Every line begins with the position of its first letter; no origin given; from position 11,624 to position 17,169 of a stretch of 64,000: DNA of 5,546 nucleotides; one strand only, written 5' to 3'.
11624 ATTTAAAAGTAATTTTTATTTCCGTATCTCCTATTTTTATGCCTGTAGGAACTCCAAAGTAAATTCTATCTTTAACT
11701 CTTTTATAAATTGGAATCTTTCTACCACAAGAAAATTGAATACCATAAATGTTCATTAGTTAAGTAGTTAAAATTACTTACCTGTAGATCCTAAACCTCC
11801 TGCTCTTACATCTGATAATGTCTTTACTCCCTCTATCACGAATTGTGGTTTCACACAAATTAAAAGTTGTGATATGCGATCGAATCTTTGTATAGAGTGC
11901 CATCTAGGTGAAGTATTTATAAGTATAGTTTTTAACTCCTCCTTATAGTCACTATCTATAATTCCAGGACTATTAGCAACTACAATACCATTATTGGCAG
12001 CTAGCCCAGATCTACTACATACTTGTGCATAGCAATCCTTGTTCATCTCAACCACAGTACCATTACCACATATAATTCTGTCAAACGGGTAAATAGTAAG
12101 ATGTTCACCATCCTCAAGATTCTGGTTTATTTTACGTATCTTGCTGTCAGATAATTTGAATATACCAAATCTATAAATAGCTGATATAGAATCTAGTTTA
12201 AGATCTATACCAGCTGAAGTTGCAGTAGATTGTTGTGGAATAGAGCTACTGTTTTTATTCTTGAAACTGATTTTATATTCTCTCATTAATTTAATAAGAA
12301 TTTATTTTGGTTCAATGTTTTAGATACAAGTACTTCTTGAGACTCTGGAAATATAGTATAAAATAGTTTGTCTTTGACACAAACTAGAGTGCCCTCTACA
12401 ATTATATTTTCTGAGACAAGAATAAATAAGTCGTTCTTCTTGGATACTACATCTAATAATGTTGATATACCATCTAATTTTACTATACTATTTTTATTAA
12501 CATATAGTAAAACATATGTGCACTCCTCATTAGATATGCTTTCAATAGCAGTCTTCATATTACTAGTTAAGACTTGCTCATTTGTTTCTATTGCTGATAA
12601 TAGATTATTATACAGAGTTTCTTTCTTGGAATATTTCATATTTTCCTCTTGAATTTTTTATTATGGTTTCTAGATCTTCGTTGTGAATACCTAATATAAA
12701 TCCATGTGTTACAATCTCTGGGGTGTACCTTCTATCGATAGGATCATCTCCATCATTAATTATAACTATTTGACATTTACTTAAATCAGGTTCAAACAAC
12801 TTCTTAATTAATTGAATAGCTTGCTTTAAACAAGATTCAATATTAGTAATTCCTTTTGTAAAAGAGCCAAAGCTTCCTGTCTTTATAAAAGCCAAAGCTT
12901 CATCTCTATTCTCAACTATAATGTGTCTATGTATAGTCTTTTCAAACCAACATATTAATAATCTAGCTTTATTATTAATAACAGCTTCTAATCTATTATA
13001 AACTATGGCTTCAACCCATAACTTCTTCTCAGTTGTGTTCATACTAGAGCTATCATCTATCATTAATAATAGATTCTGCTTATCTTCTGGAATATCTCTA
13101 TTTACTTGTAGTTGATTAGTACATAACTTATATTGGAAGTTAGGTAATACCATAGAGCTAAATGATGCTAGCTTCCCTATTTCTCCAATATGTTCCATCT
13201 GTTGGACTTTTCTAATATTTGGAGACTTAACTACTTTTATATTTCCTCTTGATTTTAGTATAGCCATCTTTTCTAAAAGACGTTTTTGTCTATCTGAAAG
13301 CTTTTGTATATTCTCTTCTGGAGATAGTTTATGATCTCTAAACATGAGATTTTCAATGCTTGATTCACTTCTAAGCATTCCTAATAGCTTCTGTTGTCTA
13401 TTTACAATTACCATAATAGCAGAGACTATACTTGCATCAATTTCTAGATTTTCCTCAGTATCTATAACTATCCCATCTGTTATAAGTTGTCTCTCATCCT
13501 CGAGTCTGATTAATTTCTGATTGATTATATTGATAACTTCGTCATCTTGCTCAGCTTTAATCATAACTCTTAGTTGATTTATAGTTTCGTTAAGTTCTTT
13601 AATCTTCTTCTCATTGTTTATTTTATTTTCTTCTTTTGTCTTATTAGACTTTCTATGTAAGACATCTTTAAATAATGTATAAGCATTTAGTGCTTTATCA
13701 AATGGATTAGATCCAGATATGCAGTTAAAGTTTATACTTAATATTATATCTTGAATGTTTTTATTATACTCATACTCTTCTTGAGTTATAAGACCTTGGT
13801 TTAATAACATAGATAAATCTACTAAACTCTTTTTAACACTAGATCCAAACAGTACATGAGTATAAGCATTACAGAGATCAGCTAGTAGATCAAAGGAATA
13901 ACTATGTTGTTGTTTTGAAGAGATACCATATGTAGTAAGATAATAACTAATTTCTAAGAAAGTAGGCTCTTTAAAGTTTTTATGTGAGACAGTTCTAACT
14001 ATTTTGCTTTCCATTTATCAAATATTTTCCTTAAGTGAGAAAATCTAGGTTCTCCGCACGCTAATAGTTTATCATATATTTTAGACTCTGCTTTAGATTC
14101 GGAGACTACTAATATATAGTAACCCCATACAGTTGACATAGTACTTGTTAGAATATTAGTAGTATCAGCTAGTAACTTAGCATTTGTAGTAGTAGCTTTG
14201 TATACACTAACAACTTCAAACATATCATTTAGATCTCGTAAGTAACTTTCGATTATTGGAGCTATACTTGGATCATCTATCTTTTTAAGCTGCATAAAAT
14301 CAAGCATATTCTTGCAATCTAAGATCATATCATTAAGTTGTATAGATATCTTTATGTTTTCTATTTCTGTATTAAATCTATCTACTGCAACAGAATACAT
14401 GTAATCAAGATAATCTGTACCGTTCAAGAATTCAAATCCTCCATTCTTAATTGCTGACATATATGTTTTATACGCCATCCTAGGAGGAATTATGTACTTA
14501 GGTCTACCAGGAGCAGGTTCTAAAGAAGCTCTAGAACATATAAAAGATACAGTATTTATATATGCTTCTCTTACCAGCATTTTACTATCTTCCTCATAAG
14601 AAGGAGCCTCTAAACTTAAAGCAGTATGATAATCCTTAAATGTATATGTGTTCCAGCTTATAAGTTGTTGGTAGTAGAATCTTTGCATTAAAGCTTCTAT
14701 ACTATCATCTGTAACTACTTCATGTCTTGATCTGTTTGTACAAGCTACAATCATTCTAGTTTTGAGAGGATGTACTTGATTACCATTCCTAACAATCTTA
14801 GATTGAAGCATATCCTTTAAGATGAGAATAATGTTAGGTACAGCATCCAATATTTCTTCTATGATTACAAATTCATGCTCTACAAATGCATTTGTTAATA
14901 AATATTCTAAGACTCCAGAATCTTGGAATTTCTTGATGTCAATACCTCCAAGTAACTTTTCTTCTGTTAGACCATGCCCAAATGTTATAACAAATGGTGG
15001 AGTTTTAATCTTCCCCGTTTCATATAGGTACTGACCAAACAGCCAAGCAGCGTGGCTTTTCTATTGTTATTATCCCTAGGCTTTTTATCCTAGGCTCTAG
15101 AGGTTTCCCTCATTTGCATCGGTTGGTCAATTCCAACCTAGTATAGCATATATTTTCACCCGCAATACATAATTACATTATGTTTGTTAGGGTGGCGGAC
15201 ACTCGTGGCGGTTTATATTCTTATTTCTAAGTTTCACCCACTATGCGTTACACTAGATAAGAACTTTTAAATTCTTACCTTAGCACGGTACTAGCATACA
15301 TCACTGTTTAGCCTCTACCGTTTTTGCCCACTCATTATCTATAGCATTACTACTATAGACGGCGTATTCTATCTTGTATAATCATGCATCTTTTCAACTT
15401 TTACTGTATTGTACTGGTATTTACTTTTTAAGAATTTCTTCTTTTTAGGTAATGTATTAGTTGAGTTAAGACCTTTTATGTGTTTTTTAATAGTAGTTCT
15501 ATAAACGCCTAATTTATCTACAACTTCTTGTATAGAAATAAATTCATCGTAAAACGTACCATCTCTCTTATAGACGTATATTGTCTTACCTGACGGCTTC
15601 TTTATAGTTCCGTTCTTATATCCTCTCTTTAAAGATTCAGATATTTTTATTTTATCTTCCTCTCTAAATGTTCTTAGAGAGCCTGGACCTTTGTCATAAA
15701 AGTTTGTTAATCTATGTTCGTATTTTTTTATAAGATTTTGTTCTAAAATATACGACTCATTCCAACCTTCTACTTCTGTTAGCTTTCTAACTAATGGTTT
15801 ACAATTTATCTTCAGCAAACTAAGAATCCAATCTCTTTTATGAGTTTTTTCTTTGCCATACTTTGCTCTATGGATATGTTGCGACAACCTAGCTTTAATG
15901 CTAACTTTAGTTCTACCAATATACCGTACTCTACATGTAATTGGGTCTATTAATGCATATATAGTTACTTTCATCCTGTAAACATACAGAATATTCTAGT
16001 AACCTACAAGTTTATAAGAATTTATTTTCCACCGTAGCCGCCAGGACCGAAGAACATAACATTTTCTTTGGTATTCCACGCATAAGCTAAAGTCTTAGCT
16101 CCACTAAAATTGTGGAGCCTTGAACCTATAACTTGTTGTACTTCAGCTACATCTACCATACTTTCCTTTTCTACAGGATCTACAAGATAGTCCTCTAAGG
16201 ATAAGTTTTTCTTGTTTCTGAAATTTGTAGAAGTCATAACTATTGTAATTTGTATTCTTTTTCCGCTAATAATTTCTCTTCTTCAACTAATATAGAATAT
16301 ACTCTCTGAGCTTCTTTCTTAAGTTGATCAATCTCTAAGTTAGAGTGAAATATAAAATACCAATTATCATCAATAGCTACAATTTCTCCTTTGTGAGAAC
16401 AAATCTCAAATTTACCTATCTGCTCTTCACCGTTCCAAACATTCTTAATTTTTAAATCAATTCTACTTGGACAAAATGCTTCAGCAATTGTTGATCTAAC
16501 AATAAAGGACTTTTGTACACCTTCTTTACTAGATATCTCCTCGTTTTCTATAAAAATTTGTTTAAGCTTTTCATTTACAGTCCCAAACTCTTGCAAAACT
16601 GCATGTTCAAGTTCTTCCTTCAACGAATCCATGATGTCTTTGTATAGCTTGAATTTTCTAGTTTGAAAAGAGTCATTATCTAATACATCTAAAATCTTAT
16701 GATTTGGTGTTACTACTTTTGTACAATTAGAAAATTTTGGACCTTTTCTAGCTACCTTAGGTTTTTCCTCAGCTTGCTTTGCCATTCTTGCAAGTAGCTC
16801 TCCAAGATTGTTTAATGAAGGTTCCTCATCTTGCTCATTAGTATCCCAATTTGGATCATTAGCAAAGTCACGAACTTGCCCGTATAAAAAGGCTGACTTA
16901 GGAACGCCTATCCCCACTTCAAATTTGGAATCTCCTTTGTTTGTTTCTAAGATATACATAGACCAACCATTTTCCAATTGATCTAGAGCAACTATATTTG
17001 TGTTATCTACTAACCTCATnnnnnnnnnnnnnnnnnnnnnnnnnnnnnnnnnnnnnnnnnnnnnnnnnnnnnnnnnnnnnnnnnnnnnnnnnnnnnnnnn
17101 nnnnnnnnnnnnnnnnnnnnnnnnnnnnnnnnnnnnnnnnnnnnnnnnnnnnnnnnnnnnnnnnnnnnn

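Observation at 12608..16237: MoxR-type AAA+ ATPase + VWA partner in a phage, with the MoxR gene interrupted at its P-loop by a ~1-kb HEG-containing intervening sequence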

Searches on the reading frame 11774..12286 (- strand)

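Call 18: search_protein_families(library=phrogs, proteins=[window:11774-12286:-], max_evalue=0.001)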
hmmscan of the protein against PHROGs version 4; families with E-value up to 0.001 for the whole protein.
window:11774-12286:- (170 aa): 1 family
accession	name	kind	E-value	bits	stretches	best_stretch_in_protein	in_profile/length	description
phrog_135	-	DNA, RNA and nucleotide metabolism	5.1e-27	96.5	1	16-170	158-291/463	dUTPase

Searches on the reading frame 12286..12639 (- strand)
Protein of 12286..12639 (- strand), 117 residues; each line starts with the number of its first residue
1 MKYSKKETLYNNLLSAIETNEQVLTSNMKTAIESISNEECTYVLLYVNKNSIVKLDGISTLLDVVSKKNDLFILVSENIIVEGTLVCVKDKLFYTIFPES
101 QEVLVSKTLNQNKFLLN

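Call 18: search_protein_families(library=phrogs, proteins=[window:12286-12639:-], max_evalue=0.001)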
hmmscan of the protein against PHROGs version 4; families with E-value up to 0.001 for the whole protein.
window:12286-12639:- (117 aa): 0 families

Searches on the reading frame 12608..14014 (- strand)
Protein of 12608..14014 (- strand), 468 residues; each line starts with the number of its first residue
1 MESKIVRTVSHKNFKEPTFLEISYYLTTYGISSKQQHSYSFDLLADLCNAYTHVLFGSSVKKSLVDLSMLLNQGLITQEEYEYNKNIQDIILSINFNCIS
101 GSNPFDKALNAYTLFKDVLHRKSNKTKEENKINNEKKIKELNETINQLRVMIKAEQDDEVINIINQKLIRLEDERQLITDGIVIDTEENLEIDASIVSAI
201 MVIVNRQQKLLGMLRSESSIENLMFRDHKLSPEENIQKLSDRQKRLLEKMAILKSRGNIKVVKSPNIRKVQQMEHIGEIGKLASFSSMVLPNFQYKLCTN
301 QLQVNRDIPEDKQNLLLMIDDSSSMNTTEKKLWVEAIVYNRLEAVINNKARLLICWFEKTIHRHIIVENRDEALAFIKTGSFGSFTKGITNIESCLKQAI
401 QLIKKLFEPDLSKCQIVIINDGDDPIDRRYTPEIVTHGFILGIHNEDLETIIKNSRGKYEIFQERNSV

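Call 6: search_protein_families(library=pfam, proteins=[window:12608-14014:-], max_evalue=1)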
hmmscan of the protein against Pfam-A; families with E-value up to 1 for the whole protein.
window:12608-14014:- (468 aa): 5 families
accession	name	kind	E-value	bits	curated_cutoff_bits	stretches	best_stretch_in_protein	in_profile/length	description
PF13519.12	VWA_2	-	0.00039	21.4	27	1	315-422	1-106/107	von Willebrand factor type A domain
PF09851.14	SHOCT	-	0.0055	16.8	27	1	67-82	6-21/28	Short C-terminal domain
PF05762.20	VWA_CoxE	-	0.018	14.9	26.4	1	310-424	54-161/222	VWA domain containing CoxE-like protein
PF20612.3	SHOCT_2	-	0.034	14.8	24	1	70-82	22-34/53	SHOCT domain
PF24786.1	RXYLT1_N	-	0.097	13.4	25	1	282-337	29-84/140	RXYLT1 N-terminal domain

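Call 18: search_protein_families(library=phrogs, proteins=[window:12608-14014:-], max_evalue=0.001)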
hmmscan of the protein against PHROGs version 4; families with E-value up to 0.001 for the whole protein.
window:12608-14014:- (468 aa): 0 families

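Call 60: search_protein_families(library=ncbifam, proteins=[window:12608-14014:-], max_evalue=1)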
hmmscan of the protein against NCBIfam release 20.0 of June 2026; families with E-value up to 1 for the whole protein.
window:12608-14014:- (468 aa): 3 families
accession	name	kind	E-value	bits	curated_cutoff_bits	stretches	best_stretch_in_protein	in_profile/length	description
NF002712.0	PRK02542.1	equivalog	0.12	11.9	220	1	92-152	86-147/188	photosystem I assembly protein Ycf4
NF053524.1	thylo_ssl2009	equivalog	0.42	11.3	58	1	118-154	51-87/90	ssl2009 family thylakoid membrane protein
NF052504.1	sll1863_fam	domain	0.63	10.3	35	0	117-151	21-55/93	sll1863 family stress response protein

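Call 88: search_solved_structures(query=window:12608-14014:-, max_evalue=10)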
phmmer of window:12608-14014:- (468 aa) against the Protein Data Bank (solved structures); distinct sequences matched with E-value up to 10: 1.
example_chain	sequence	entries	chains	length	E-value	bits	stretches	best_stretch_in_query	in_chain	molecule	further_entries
3n08_A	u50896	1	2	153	1.3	11.3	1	306-350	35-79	Putative PhosphatidylEthanolamine-Binding Protein (PEBP)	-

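Call 89: find_homologous_proteins(query=window:12608-14014:-, max_evalue=0.001)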
Query window:12608-14014:- (468 aa): 2 proteins with E <= 0.001 among 7217 candidates.
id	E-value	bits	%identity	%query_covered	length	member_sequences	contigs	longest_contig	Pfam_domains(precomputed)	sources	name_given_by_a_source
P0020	0.0e+0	1013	100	100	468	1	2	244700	-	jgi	-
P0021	3.5e-136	473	51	99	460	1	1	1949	PF13519.13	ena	-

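Call 91: search_solved_structures(query=A4, max_evalue=1)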
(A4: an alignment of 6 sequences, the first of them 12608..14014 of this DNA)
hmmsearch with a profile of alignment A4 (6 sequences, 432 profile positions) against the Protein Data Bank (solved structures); distinct sequences matched with E-value up to 1: 5.
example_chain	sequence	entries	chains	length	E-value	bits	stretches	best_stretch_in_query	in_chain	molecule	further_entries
6pyo_A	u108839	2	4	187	9.6e-06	28.2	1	282-427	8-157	cDNA FLJ56608, highly similar to Homo sapiens chloride channel, calcium activated, family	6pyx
4f1j_A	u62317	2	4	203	0.0033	19.9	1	282-400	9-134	Thrombospondin related anonymous protein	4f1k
4hqk_A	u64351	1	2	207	0.0041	19.6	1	282-400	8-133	Thrombospondin-related anonymous protein, TRAP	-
4hqf_A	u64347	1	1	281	0.0048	19.3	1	276-400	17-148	Thrombospondin-related anonymous protein, TRAP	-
9c4f_I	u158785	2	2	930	0.15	14.4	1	281-403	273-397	Inter-alpha-trypsin inhibitor heavy chain H4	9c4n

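Call 92: search_protein_families(library=pfam, alignment_id=A4, max_evalue=0.01)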
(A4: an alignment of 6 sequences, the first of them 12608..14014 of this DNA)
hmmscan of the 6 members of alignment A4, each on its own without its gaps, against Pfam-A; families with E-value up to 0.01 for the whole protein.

A. member 1, window:12608-14014:- (468 aa): 2 families
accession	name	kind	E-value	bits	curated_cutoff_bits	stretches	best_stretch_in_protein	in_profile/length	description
PF13519.12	VWA_2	-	0.00039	21.4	27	1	315-422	1-106/107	von Willebrand factor type A domain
PF09851.14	SHOCT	-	0.0055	16.8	27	0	67-82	6-21/28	Short C-terminal domain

B. families by the number of members that match (of 6 scanned): 4 families
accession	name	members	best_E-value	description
PF13519.12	VWA_2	5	9.5e-07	von Willebrand factor type A domain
PF05762.20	VWA_CoxE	5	1.1e-05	VWA domain containing CoxE-like protein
PF09851.14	SHOCT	1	0.0055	Short C-terminal domain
PF21054.2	RUBC_PIKBD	1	0.008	Rubicon, PI3K-binding domain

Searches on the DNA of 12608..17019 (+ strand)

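Call 7: search_dna_similar(query=window:12608-17019:+, collection=phages, mode=near, max_rows=30)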
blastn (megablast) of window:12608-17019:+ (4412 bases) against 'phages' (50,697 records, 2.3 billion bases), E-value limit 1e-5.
No match.
